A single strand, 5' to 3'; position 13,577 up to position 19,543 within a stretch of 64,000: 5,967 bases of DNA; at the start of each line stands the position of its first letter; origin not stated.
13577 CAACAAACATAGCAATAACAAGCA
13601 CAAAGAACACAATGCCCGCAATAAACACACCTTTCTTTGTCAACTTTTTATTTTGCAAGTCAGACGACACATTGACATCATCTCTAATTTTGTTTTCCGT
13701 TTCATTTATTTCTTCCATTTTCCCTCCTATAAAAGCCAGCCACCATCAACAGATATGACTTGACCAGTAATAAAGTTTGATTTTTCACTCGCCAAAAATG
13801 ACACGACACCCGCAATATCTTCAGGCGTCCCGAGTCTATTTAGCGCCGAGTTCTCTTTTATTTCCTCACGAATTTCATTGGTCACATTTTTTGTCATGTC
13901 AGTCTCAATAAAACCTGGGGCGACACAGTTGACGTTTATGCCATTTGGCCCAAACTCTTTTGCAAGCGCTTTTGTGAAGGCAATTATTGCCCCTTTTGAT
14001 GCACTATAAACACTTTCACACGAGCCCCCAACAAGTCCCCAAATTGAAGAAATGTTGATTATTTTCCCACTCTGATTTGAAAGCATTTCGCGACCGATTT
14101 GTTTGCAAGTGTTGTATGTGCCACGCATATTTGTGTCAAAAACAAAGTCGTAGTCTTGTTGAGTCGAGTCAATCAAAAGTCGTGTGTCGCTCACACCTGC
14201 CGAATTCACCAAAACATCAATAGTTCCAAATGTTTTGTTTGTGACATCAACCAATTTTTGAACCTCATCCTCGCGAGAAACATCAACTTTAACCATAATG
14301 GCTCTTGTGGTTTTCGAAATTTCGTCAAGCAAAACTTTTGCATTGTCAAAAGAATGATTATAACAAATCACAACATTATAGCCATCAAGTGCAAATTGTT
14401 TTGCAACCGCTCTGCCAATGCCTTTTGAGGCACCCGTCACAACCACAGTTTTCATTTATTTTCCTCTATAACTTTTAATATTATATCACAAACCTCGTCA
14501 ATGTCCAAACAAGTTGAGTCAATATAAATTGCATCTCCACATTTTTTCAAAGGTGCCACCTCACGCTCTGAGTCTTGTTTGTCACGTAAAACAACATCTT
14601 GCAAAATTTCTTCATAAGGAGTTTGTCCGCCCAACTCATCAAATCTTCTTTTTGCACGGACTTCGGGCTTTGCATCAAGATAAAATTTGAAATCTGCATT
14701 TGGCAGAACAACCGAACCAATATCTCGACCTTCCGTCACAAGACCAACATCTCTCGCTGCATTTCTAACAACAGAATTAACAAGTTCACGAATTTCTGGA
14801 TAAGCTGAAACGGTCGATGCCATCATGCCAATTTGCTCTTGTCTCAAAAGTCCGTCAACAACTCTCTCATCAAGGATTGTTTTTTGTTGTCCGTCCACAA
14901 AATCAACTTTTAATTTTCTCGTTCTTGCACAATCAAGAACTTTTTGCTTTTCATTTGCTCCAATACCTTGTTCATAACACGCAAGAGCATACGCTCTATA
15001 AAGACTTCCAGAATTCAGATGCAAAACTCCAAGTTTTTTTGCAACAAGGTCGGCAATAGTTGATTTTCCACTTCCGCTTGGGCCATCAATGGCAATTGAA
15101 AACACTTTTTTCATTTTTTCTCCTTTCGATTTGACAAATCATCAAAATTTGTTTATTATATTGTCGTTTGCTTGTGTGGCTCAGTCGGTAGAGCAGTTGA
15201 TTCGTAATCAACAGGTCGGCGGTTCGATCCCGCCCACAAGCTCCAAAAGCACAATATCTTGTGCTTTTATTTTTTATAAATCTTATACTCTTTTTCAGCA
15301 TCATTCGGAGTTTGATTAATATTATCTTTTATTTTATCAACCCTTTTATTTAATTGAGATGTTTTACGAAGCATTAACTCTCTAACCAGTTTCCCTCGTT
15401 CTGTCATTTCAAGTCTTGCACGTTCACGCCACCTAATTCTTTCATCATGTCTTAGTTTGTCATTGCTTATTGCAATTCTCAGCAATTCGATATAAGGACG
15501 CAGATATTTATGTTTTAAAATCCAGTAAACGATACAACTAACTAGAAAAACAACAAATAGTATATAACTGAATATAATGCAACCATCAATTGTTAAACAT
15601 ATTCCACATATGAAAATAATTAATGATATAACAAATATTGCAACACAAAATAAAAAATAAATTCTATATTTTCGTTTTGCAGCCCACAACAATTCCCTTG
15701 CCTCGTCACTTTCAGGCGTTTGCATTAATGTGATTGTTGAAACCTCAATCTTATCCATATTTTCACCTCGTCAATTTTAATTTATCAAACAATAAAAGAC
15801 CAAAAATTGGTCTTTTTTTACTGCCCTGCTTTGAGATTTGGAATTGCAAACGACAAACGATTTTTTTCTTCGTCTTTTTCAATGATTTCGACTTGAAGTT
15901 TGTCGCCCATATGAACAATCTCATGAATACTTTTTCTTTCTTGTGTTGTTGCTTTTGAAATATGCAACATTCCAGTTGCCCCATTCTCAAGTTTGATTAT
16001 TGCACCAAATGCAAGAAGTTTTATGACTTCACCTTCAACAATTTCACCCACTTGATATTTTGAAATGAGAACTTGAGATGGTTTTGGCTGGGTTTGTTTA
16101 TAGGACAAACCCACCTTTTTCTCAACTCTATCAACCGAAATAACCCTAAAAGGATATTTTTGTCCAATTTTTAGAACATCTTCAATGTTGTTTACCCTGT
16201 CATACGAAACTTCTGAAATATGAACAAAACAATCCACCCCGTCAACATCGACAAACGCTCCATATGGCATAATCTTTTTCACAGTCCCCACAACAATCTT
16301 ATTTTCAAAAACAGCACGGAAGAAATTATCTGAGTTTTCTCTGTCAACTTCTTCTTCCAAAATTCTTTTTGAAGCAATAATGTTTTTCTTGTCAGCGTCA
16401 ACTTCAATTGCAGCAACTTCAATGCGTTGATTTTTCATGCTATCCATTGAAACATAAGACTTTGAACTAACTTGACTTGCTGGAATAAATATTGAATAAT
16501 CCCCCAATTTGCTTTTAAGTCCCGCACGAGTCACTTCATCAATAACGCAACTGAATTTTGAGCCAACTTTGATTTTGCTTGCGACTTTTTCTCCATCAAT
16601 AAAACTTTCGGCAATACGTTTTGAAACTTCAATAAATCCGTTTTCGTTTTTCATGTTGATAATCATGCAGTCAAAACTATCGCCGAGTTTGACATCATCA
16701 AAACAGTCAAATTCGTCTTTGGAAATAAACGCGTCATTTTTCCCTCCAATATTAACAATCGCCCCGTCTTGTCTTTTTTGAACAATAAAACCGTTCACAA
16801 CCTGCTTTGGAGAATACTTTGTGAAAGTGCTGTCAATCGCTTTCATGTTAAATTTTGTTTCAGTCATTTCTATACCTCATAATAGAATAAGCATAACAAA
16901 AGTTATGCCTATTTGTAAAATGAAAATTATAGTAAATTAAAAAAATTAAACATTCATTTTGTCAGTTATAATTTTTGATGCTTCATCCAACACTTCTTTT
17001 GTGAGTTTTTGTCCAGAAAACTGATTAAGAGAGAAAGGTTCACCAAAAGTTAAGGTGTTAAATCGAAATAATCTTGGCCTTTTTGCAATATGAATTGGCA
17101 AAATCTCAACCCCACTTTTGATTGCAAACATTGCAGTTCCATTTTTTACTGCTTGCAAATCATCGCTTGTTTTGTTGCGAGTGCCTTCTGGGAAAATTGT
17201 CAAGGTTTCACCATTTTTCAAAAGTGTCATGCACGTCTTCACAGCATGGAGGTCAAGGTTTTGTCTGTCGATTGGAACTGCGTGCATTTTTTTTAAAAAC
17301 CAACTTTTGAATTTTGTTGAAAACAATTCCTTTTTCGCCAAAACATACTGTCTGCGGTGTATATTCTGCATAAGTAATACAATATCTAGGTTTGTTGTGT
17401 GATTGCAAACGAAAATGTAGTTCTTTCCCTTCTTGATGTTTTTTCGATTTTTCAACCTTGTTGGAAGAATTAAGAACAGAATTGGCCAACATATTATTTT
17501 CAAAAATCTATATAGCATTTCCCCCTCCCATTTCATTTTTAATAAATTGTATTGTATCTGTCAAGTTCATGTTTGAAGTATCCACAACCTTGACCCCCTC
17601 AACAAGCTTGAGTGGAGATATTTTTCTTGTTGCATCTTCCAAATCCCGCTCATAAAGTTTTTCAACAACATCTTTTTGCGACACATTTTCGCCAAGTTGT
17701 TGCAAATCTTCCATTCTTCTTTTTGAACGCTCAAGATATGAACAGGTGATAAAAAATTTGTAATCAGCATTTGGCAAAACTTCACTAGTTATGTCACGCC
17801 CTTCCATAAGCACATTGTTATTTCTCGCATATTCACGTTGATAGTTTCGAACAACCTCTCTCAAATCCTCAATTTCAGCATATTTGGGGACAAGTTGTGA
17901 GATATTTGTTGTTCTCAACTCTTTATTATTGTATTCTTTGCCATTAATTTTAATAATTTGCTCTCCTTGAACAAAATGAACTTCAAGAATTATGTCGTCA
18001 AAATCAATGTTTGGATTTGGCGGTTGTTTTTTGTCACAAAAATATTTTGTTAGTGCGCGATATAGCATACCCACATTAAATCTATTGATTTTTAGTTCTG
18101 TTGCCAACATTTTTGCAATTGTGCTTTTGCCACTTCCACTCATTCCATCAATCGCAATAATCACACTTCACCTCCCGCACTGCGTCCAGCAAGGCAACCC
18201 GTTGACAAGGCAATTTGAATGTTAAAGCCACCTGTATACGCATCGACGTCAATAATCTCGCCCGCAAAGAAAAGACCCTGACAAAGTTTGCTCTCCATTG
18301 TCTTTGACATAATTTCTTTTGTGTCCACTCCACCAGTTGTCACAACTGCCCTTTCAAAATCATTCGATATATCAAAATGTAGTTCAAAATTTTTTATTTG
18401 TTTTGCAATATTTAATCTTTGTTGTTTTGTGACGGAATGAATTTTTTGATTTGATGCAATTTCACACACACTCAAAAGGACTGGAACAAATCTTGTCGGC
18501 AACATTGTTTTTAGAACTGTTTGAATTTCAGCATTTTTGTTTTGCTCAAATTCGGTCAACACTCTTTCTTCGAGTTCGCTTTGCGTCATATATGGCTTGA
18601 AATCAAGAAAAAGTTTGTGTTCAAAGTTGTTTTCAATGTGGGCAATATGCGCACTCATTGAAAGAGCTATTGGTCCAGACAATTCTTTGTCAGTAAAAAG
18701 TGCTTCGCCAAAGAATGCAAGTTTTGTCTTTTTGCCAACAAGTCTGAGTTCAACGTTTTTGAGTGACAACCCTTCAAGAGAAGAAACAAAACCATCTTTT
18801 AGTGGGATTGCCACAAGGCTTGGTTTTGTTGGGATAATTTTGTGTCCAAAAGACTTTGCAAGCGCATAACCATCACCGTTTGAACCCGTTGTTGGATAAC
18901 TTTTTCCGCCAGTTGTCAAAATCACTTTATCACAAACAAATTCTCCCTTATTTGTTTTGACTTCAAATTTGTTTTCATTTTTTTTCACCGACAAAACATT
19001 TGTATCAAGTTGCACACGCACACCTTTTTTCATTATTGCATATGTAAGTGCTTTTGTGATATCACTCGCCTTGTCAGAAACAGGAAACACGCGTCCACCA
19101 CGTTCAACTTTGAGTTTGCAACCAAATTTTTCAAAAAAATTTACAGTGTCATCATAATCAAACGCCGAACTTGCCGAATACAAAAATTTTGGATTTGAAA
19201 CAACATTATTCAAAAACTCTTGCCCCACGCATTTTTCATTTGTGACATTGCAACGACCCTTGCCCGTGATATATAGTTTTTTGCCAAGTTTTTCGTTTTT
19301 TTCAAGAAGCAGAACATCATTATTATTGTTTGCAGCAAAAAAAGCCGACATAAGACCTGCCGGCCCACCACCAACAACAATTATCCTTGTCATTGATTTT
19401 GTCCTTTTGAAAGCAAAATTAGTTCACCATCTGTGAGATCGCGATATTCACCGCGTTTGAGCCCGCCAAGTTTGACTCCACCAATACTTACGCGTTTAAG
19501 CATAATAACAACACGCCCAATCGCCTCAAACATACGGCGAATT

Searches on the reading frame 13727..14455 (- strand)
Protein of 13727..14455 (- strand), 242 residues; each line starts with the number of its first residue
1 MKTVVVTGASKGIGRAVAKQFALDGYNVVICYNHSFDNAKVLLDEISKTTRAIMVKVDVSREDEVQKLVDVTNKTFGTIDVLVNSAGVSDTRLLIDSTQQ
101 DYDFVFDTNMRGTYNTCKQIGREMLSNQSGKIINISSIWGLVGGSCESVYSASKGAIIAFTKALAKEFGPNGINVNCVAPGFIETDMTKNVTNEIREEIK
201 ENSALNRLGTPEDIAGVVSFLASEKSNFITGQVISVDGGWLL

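Call 35: search_protein_families(library=ncbifam, proteins=[window:13727-14455:-], max_evalue=0.00001)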
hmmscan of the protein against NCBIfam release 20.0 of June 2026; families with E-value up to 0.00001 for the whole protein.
window:13727-14455:- (242 aa): 233 families (the best 25 are shown)
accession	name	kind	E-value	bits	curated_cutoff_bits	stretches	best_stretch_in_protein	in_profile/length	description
TIGR01830.1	3oxo_ACP_reduc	equivalog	7e-80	268.2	297.75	1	4-239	1-237/239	3-oxoacyl-[acyl-carrier-protein] reductase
NF047420.2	EF_P_mod_YmfI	equivalog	6.2e-77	258.5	238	1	4-240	2-235/236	elongation factor P 5-aminopentanone reductase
NF004197.0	PRK05653.1-1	equivalog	7.7e-72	241.9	332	1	2-240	8-246/249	3-oxoacyl-ACP reductase FabG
NF004198.0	PRK05653.1-3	equivalog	3.7e-71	239.5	296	1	2-240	8-246/248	3-oxoacyl-ACP reductase FabG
NF005559.1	PRK07231.1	subfamily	1.6e-70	237.4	215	1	2-241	5-248/249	glucose 1-dehydrogenase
NF009466.0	PRK12826.1-2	subfamily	1.1e-69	234.7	222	1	2-239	4-243/248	3-oxoacyl-ACP reductase FabG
NF004791.0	PRK06138.1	equivalog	6.9e-65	218.8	312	1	2-241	6-250/252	SDR family oxidoreductase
NF053542.1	FlxB_rubin_SDR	equivalog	7.9e-65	218.9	340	1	2-239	1-238/239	flexirubin biosynthesis SDR family reductase FlxB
NF004199.0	PRK05653.1-4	equivalog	1.1e-64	218.4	301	1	2-241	6-246/247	3-oxoacyl-ACP reductase FabG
NF052558.1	MBtsdlDhBudC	equivalog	3.7e-64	216.7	270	1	2-239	4-240/250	meso-2,3-butanediol dehydrogenase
NF009464.0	PRK12824.1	subfamily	1.3e-62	211.7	269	1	2-240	3-242/245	3-oxoacyl-ACP reductase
NF006070.0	PRK08213.1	subfamily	4e-62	210.1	279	1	2-240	13-256/259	gluconate 5-dehydrogenase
TIGR01829.1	AcAcCoA_reduct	subfamily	1.1e-61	208.5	302.1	1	4-240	3-240/242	acetoacetyl-CoA reductase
NF004200.0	PRK05653.1-5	equivalog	2.3e-61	207.4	273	1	2-239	3-240/242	3-oxoacyl-ACP reductase FabG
NF053701.1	CsHdxCHCADhChcB2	equivalog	1.6e-58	198.1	350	1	2-240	4-242/245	cis-4-hydroxycyclohexanecarboxylate dehydrogenase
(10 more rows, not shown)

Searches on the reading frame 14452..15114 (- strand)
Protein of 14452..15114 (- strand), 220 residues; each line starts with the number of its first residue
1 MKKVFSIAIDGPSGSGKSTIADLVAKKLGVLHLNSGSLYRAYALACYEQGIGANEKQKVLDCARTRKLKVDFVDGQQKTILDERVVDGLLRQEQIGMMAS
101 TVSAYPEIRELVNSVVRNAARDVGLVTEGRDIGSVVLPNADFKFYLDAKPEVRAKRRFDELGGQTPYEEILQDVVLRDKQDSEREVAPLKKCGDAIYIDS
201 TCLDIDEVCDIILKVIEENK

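Call 35: search_protein_families(library=ncbifam, proteins=[window:14452-15114:-], max_evalue=0.00001)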
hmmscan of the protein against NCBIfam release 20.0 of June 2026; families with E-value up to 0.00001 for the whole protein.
window:14452-15114:- (220 aa): 5 families
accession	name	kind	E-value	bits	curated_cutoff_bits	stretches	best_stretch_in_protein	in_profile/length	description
TIGR00017.1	cmk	equivalog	2.4e-60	203.9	135.55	1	5-215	3-216/217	(d)CMP kinase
NF008816.0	PRK11860.1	equivalog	2.6e-52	177.9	943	1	3-218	442-656/662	bifunctional 3-phosphoshikimate 1-carboxyvinyltransferase/cytidylate kinase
NF010004.0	PRK13477.1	equivalog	3.4e-50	170.9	524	1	7-216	288-503/514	bifunctional pantoate--beta-alanine ligase/(d)CMP kinase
NF007071.0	PRK09518.1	equivalog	1.7e-40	139.3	953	1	4-218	4-227/706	bifunctional cytidylate kinase/GTPase Der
TIGR02173.1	cyt_kin_arch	equivalog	8.9e-14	51.8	102.1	1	102-216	51-168/169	(d)CMP kinase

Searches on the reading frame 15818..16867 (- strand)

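Call 35: search_protein_families(library=ncbifam, proteins=[window:15818-16867:-], max_evalue=0.00001)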
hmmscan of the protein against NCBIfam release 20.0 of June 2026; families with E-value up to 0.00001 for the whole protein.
window:15818-16867:- (349 aa): 28 families (the best 25 are shown)
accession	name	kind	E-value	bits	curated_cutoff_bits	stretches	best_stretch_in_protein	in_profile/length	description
NF000907.0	PRK00087.1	equivalog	1.1e-76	258.5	624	1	4-345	286-635/671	bifunctional 4-hydroxy-3-methylbut-2-enyl diphosphate reductase/30S ribosomal protein S1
NF004952.0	PRK06299.1-2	equivalog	6.2e-71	239.4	524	1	12-343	39-374/580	30S ribosomal protein S1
NF005208.0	PRK06676.1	equivalog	3.9e-68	230.2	368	1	7-346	5-351/391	30S ribosomal protein S1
NF004953.0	PRK06299.1-3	equivalog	4.4e-59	200.3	720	1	8-346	33-372/580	30S ribosomal protein S1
TIGR00717.1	rpsA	equivalog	1.9e-56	191.7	577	1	16-346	14-346/516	30S ribosomal protein S1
NF005911.0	PRK07899.1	equivalog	1.5e-51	175.6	691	1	8-342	23-362/486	30S ribosomal protein S1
NF004954.0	PRK06299.1-4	equivalog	1.3e-48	165.6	727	1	17-344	17-348/560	30S ribosomal protein S1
NF010379.0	PRK13806.1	equivalog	6.1e-47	160.4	648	1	22-342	36-362/491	30S ribosomal protein S1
NF004955.0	PRK06299.1-5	equivalog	6.5e-47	160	878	1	19-342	26-353/566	30S ribosomal protein S1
NF004956.0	PRK06299.1-6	equivalog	2.8e-41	141.8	711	2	212-346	310-444/554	30S ribosomal protein S1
NF004951.0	PRK06299.1-1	equivalog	1e-38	133.1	918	1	19-345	19-349/556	30S ribosomal protein S1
NF005639.0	PRK07400.1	equivalog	4.1e-36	124.5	460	2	16-270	27-278/318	30S ribosomal protein S1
NF005973.0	PRK08059.1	equivalog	5.8e-33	113.6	148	2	189-264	8-84/123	S1 domain-containing post-transcriptional regulator GSP13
NF040579.1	S1_dom_CvfD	subfamily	1.6e-32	112.1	117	2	190-264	5-80/113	CvfD/Ygs/GSP13 family RNA-binding post-transcriptional regulator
NF008805.1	PRK11824.1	equivalog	3.4e-26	91.8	471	2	267-339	606-679/683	polyribonucleotide nucleotidyltransferase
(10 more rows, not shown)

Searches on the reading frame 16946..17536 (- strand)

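Call 35: search_protein_families(library=ncbifam, proteins=[window:16946-17536:-], max_evalue=0.00001)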
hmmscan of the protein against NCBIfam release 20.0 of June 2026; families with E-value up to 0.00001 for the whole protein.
window:16946-17536:- (196 aa): 7 families
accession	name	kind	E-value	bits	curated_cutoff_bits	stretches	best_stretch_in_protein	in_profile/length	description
TIGR00530.1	AGP_acyltrn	subfamily_domain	1e-31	109.3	102.95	1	29-150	7-129/130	1-acylglycerol-3-phosphate O-acyltransferase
NF006386.0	PRK08633.1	equivalog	4.6e-17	61.1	1221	1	11-151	414-552/1147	acyl-[ACP]--phospholipid O-acyltransferase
NF005291.0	PRK06814.1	equivalog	2.7e-13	48.8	1349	1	21-151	436-564/1140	acyl-[ACP]--phospholipid O-acyltransferase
NF005959.0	PRK08043.1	equivalog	2.2e-10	39.5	886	1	7-151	1-138/719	bifunctional acyl-ACP--phospholipid O-acyltransferase/long-chain-fatty-acid--ACP ligase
NF011593.0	PRK15018.1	equivalog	1.3e-07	31.6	501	1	35-163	62-192/245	1-acylglycerol-3-phosphate O-acyltransferase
NF052552.1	LyOrLpactfOlsARHOCB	equivalog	1.7e-06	27.2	300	1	12-121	62-168/271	lyso-ornithine lipid O-acyltransferase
NF052553.1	LyOrLpactfOlsABRUA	equivalog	4.5e-06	26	300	1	19-136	46-160/263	lyso-ornithine lipid O-acyltransferase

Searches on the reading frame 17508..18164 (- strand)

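Call 35: search_protein_families(library=ncbifam, proteins=[window:17508-18164:-], max_evalue=0.00001)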
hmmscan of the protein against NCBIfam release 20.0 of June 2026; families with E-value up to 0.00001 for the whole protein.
window:17508-18164:- (218 aa): 6 families
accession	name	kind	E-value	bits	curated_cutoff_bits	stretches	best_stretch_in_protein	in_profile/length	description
TIGR00017.1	cmk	equivalog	9.9e-46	156.1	135.55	1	1-208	3-213/217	(d)CMP kinase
NF010004.0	PRK13477.1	equivalog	2.5e-42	145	524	1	2-208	287-499/514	bifunctional pantoate--beta-alanine ligase/(d)CMP kinase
NF007071.0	PRK09518.1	equivalog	8.8e-30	103.8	953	1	1-208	5-221/706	bifunctional cytidylate kinase/GTPase Der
NF008816.0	PRK11860.1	equivalog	4.1e-29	101.2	943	1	2-208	445-650/662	bifunctional 3-phosphoshikimate 1-carboxyvinyltransferase/cytidylate kinase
TIGR02173.1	cyt_kin_arch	equivalog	6.5e-09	36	102.1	0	1-33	1-33/169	(d)CMP kinase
NF003012.0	PRK03839.1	equivalog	7.6e-06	26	152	0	1-63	1-60/180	putative kinase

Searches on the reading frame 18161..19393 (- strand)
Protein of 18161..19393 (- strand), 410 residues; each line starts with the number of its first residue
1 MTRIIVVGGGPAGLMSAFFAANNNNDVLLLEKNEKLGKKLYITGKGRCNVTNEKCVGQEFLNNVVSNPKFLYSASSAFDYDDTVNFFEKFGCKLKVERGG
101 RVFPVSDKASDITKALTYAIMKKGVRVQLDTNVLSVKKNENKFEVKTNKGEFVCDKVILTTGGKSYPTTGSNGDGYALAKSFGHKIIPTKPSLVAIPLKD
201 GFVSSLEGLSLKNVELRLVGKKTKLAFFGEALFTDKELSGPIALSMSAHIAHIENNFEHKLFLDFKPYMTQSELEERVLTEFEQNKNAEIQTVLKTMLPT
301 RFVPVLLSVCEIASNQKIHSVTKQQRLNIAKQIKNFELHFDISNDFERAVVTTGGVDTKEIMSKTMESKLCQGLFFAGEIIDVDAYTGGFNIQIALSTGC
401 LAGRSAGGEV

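Call 35: search_protein_families(library=ncbifam, proteins=[window:18161-19393:-], max_evalue=0.00001)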
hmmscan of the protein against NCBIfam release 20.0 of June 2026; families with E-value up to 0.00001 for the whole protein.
window:18161-19393:- (410 aa): 25 families
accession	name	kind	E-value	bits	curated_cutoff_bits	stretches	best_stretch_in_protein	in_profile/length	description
TIGR00275.1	TIGR00275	subfamily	4.4e-136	453.9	183.8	1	4-404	1-401/401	aminoacetone oxidase family FAD-binding enzyme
TIGR03862.1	flavo_PP4765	subfamily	3.7e-38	131.3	242.65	1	26-406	3-371/376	TIGR03862 family flavoprotein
TIGR01350.1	lipoamide_DH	equivalog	4.6e-11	42.1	408.8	0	86-164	188-268/461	dihydrolipoyl dehydrogenase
TIGR04018.1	Bthiol_YpdA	hypoth_equivalog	1.1e-09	37.6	339.9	0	75-162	35-122/316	YpdA family putative bacillithiol disulfide reductase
TIGR02032.1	GG-red-SF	subfamily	2.4e-09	37.3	158.8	1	4-165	3-149/297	geranylgeranyl reductase family protein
NF006130.0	PRK08274.1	equivalog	3.9e-09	35.8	369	0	3-35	7-39/467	FAD-dependent tricarballylate dehydrogenase TcuA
TIGR01292.1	TRX_reduct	equivalog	4e-09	35.7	343.45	0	3-38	2-37/300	thioredoxin-disulfide reductase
NF005560.0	PRK07233.1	equivalog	1.5e-08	34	252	0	3-37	2-36/435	hypothetical protein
NF041853.1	hythiocyan_redase_MerA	equivalog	2.2e-08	33.4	650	1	85-164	177-255/440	hypothiocyanous acid reductase MerA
NF005883.0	PRK07845.1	equivalog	1.1e-07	31.2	479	0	1-33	2-34/466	NAD(P)H-quinone dehydrogenase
NF010311.1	PRK13748.1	subfamily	1.4e-07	30.7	600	1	90-164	291-363/560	mercury(II) reductase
TIGR02352.1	thiamin_ThiO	equivalog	2.8e-07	30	250.8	0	110-165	151-207/351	glycine oxidase ThiO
NF058655.1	CrtID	equivalog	2.9e-07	29.7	640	0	4-38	1-35/478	bifunctional phytoene desaturase/3,4-desaturase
NF050086.1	pipecolate_AmaA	exception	2.9e-07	29.5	600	0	112-162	184-234/425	L-pipecolate oxidase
NF045599.1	bili_reduct_long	exception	4.5e-07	28.5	750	0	3-43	383-423/641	bilirubin reductase, long form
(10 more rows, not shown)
